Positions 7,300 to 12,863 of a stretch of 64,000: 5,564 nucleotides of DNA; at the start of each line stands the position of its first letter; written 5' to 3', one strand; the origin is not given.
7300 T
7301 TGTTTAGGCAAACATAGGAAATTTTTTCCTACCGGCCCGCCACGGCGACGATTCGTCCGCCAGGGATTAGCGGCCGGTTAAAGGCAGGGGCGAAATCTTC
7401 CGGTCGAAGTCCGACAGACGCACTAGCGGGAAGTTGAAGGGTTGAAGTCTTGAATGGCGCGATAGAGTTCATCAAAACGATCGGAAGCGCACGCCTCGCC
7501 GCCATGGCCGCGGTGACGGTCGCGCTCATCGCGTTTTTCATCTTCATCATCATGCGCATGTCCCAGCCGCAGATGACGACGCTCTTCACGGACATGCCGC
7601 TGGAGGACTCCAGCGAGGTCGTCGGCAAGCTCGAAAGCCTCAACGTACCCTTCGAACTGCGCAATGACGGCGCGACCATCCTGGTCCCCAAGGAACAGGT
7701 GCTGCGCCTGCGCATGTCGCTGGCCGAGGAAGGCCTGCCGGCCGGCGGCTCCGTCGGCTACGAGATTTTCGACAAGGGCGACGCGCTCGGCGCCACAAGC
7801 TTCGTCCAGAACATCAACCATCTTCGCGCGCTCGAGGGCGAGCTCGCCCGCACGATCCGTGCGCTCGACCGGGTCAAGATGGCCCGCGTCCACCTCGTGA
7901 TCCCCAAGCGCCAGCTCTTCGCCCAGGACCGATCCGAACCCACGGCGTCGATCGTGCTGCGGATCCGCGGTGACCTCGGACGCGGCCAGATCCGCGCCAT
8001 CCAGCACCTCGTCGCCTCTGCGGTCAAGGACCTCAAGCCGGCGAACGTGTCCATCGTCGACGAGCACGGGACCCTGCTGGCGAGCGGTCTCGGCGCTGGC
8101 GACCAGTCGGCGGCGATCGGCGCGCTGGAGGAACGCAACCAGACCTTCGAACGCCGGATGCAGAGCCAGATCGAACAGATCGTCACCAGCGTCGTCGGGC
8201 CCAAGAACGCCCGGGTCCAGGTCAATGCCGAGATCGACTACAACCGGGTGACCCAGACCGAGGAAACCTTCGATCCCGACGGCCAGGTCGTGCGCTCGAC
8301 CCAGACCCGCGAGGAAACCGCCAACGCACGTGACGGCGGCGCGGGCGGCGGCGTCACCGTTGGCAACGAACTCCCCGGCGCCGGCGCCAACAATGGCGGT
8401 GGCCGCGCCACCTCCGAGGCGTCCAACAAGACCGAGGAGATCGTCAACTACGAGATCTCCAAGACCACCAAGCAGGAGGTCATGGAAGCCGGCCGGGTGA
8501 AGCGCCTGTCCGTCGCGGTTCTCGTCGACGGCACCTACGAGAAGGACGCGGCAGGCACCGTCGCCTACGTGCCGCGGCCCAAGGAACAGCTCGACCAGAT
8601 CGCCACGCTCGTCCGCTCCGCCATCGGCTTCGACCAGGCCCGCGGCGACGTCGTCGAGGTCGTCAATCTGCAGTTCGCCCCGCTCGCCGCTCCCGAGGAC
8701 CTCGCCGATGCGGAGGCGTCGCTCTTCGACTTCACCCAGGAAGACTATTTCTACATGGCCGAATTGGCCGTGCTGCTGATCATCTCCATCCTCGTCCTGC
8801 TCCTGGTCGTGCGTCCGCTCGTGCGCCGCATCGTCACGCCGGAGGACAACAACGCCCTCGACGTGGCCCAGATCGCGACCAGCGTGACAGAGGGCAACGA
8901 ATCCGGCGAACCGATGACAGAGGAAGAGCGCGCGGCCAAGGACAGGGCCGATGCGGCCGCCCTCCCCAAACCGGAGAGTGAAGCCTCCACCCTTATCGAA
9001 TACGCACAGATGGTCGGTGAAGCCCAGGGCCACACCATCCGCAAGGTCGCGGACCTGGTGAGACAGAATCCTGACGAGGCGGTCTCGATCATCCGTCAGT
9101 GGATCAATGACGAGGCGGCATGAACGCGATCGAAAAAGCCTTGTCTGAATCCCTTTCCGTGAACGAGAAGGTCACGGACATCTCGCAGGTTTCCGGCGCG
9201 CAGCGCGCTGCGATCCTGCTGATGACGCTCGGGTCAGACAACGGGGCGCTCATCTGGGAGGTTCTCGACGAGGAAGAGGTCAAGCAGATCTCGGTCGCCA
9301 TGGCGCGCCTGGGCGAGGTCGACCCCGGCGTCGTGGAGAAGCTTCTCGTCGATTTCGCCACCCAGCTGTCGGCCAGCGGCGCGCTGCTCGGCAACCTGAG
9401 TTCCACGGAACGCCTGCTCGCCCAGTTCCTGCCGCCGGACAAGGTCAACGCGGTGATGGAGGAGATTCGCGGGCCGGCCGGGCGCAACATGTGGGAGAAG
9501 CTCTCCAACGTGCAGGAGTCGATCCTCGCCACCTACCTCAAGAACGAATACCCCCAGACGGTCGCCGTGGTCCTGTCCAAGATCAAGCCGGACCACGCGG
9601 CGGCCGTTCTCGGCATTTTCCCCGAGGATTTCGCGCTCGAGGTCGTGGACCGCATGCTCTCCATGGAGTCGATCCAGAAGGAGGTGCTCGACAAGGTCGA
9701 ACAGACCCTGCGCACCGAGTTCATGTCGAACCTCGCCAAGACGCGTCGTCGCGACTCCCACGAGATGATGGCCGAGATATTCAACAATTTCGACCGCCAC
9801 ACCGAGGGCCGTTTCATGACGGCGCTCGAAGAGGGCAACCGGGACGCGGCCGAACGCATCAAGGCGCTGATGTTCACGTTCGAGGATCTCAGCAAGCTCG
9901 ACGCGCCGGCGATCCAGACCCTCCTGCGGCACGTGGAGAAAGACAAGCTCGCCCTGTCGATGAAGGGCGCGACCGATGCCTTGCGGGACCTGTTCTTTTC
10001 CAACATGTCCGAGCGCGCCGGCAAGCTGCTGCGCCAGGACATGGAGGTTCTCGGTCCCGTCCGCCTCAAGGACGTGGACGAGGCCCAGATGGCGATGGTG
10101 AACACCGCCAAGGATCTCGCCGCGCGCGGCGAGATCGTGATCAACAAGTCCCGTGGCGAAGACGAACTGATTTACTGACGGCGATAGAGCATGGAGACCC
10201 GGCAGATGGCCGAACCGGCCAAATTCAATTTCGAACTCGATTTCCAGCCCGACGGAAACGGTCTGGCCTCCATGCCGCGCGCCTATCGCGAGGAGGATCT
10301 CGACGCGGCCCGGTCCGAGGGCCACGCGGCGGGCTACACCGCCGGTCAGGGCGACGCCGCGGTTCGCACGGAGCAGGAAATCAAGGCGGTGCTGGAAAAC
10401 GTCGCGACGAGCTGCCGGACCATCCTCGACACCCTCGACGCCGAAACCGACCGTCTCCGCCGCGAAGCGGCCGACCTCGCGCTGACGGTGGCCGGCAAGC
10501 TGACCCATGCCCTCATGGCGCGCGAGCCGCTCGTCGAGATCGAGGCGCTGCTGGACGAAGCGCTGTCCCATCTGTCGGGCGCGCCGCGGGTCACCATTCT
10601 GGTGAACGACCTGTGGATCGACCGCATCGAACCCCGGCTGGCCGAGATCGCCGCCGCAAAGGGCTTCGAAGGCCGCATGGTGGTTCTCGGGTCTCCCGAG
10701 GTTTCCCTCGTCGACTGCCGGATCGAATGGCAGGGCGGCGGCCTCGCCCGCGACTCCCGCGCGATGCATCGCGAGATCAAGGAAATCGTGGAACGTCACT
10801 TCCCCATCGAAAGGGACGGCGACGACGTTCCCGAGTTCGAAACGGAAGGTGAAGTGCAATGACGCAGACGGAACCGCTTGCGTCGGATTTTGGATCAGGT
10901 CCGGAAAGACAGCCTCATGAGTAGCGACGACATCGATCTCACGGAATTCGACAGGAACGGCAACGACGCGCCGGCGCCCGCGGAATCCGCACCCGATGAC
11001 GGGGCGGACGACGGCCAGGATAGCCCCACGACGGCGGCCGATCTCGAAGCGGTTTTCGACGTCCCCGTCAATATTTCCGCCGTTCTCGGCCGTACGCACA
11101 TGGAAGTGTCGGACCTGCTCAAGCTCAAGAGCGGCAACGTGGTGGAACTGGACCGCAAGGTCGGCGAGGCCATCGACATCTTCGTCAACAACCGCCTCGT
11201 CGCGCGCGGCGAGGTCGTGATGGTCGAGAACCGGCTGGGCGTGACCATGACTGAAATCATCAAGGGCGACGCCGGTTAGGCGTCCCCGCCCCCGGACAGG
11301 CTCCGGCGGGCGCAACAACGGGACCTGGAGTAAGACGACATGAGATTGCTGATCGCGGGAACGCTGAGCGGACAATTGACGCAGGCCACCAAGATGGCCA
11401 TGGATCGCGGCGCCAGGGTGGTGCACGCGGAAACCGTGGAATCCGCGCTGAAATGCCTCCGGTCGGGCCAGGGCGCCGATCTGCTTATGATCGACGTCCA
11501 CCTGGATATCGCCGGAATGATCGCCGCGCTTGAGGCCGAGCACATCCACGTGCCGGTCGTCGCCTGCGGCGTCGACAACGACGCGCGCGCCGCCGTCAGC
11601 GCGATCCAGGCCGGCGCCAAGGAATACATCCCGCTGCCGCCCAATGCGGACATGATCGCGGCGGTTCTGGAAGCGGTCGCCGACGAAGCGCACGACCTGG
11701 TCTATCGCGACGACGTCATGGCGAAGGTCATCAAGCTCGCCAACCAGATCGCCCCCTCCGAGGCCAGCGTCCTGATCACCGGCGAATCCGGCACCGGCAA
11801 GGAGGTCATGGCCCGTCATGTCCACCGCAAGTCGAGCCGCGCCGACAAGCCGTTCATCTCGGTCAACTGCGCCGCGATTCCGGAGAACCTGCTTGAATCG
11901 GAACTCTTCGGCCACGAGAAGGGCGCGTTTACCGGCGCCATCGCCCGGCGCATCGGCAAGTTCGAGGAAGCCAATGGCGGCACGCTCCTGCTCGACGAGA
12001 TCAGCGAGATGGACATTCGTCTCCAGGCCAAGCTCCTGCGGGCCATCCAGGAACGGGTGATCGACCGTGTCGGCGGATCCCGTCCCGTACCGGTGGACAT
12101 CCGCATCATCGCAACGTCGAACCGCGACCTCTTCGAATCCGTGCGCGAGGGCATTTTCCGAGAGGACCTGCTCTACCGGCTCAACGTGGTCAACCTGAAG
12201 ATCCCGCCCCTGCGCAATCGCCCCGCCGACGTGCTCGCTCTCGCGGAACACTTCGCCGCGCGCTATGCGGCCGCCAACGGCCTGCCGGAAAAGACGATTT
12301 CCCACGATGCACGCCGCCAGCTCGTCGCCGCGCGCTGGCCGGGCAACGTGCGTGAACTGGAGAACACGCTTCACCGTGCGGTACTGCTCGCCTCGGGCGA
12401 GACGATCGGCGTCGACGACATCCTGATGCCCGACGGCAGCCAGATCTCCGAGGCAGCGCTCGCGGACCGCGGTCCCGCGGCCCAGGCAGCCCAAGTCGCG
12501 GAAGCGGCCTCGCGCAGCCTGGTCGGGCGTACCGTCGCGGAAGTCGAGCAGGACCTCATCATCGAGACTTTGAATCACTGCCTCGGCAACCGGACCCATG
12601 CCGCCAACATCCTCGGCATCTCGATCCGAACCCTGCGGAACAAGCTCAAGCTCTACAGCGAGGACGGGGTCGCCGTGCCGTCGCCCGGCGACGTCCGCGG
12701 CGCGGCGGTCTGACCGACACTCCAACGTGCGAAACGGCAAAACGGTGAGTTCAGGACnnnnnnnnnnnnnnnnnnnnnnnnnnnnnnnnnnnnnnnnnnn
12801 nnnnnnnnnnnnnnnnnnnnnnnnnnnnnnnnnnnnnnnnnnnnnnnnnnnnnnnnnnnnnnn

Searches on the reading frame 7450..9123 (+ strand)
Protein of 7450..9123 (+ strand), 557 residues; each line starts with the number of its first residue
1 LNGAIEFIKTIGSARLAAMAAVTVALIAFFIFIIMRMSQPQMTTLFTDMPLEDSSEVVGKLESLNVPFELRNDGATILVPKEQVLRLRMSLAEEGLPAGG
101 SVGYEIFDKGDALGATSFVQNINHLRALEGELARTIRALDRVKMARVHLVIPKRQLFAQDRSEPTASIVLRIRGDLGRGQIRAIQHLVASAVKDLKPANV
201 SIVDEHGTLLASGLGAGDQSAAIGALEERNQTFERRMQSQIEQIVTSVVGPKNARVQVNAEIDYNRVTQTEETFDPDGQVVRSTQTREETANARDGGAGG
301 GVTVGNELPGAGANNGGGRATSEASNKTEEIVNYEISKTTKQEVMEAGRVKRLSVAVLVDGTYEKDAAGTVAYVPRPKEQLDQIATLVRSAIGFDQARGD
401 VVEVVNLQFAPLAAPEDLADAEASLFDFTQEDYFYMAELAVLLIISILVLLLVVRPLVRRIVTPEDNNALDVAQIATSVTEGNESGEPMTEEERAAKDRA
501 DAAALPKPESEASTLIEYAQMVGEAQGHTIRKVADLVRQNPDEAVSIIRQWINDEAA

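Call 41: search_protein_families(library=ncbifam, proteins=[window:7450-9123:+])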
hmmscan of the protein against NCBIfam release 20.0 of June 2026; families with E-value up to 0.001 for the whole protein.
window:7450-9123:+ (557 aa): 2 families
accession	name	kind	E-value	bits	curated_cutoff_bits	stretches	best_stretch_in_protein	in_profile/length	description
TIGR00206.1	fliF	equivalog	4.5e-97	326.3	129.75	1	4-554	12-553/555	flagellar basal-body MS-ring/collar protein FliF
TIGR02544.1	III_secr_YscJ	equivalog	1.3e-15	57.6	161.95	1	27-203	4-184/193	type III secretion system inner membrane ring lipoprotein SctJ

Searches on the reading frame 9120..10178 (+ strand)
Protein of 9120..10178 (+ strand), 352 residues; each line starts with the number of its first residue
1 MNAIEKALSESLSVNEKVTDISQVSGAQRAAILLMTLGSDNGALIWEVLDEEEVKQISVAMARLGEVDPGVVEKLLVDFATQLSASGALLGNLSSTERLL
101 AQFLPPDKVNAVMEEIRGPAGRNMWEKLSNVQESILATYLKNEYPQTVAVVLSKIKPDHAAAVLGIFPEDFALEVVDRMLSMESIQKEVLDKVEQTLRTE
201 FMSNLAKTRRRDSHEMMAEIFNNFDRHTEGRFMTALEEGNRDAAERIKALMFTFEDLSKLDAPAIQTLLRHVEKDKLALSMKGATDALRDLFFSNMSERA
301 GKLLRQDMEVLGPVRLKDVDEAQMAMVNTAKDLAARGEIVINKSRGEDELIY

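Call 41: search_protein_families(library=ncbifam, proteins=[window:9120-10178:+])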
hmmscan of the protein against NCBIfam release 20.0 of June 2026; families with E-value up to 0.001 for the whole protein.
window:9120-10178:+ (352 aa): 2 families
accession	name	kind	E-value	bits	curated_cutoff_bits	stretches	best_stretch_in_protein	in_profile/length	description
TIGR00207.1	fliG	equivalog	1e-73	248.6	226.7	1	20-349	5-336/338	flagellar motor switch protein FliG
NF004260.2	PRK05686.2-1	equivalog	1.3e-26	93.5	550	1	23-310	14-302/316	flagellar motor switch protein FliG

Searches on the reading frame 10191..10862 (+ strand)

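Call 41: search_protein_families(library=ncbifam, proteins=[window:10191-10862:+])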
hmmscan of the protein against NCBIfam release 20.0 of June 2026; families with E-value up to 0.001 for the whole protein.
window:10191-10862:+ (223 aa): 7 families
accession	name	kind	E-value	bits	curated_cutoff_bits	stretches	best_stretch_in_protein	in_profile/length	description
NF004690.0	PRK06032.1-1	equivalog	8e-42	143.2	201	1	6-205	1-201/209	flagellar assembly protein H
NF004692.0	PRK06032.1-3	equivalog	1.3e-31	110.1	235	1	8-206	25-222/244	flagellar assembly protein H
NF004691.0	PRK06032.1-2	equivalog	7.1e-26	91.2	179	1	6-197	3-196/205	flagellar assembly protein H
NF004693.0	PRK06032.1-4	equivalog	9.5e-16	58.3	288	1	9-196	6-192/216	flagellar assembly protein H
NF004270.2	PRK05687.2-1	equivalog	1.5e-06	27.9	180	1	34-152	60-178/223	flagellar assembly protein FliH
NF009925.1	PRK13386.1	equivalog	0.00042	19.6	192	1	38-148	60-174/228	flagellar assembly protein FliH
TIGR03825.1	FliH_bacil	equivalog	0.00061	19.4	148.9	1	33-153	82-197/255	flagellar assembly protein FliH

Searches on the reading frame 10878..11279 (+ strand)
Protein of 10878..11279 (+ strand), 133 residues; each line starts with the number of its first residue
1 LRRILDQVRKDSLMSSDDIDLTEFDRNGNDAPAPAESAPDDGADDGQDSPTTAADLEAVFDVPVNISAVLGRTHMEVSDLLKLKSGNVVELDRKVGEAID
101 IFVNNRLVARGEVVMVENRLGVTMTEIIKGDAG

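Call 41: search_protein_families(library=ncbifam, proteins=[window:10878-11279:+])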
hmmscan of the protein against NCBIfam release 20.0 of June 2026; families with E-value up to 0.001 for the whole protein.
window:10878-11279:+ (133 aa): 12 families
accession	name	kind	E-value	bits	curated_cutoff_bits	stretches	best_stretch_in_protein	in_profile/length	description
TIGR02480.1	fliN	equivalog_domain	1.7e-28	98.3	84.05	1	56-129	2-75/77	flagellar motor switch protein FliN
NF005995.1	PRK08119.1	equivalog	1.9e-25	90.1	218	1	31-129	274-371/376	flagellar motor switch phosphatase FliY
TIGR02551.1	SpaO_YscQ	equivalog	1.1e-18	68.3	100.8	1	32-123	205-296/300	type III secretion system cytoplasmic ring protein SctQ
NF006273.1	PRK08433.1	equivalog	1.1e-17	64.1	114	1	53-130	12-89/100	flagellar motor switch protein FliN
NF005275.1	PRK06782.1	equivalog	1.2e-17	63.8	681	1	47-128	435-516/516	flagellar motor switch protein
NF005276.0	PRK06788.1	equivalog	4.8e-13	49.2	98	1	50-127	22-99/119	flagellar motor switch protein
NF006272.1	PRK08432.1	equivalog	2.9e-12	46.7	219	1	49-127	185-263/274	flagellar motor switch protein FliY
NF006018.0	PRK08158.1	equivalog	1.7e-09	37.1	223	1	52-128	220-296/303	YscQ/HrcQ family type III secretion apparatus protein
TIGR01397.1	fliM_switch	equivalog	3.2e-09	36.4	219.6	1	57-128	248-319/320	flagellar motor switch protein FliM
NF005956.0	PRK08035.1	equivalog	5e-07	29.2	230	1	44-125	236-314/323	YscQ/HrcQ family type III secretion apparatus protein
NF005277.0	PRK06789.1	equivalog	5.3e-06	26.4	81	1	61-127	6-72/74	flagellar motor switch protein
NF004605.0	PRK05933.1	equivalog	3.2e-05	23.1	536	1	64-126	308-371/372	type III secretion system protein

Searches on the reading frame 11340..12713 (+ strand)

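Call 41: search_protein_families(library=ncbifam, proteins=[window:11340-12713:+])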
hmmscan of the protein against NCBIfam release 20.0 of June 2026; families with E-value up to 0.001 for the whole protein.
window:11340-12713:+ (457 aa): 35 families (the best 25 are shown)
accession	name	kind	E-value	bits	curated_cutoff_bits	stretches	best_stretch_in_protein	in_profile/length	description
NF050807.1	TransRegFlbDCaul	equivalog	2.5e-248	824.3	750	1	1-453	1-452/454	sigma-54-dependent transcriptional regulator FlbD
NF008469.0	PRK11361.1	equivalog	1.2e-107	360.5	714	1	123-442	148-457/461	acetoacetate metabolism transcriptional regulator AtoC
TIGR01818.1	ntrC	equivalog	1.2e-104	350.7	558.6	1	21-437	19-461/463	nitrogen regulation protein NR(I)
TIGR01817.1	nifA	equivalog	2.3e-103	346.8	528.85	1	117-438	195-526/534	nif-specific transcriptional activator NifA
TIGR02915.1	PEP_resp_reg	equivalog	4.2e-103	345.6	502.6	1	116-437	137-440/445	PEP-CTERM-box response regulator transcription factor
NF041552.1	TF_PrdR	equivalog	1.3e-99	334.1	795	1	112-439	261-576/577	sigma-54 dependent transcriptional regulator PrdR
NF003451.0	PRK05022.1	equivalog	4.3e-97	326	476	1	112-431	184-500/512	nitric oxide reductase transcriptional regulator NorR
NF038308.1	RNA_repair_RtcR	equivalog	7.1e-94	315.5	650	1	60-439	123-516/530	RNA repair transcriptional activator RtcR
NF041946.1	LuxO_transreg_Vib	equivalog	2e-90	303.8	800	1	31-440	27-461/463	quorum-sensing sigma-54 dependent transcriptional regulator LuxO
NF007689.0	PRK10365.1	equivalog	1.6e-87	294.1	760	1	24-436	29-439/441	sigma-54-dependent response regulator transcription factor ZraR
NF049963.1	RespRegFlgRCampy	domain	1.2e-86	291.3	750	1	112-363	128-379/429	fla regulon two-component system response regulator FlgR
NF008176.1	PRK10923.1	equivalog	7.6e-86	288.5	620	1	25-437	28-464/469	nitrogen regulation protein NR(I)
TIGR02974.1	phageshock_pspF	equivalog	1.2e-85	287.7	443.55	1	124-439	5-336/336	phage shock protein operon transcriptional activator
TIGR02329.1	propionate_PrpR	equivalog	1e-84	285.1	499.2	1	116-437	210-525/526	propionate catabolism operon regulatory protein PrpR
NF011695.0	PRK15115.1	equivalog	1.4e-83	281.1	763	1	22-357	28-374/445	two-component system response regulator GlrR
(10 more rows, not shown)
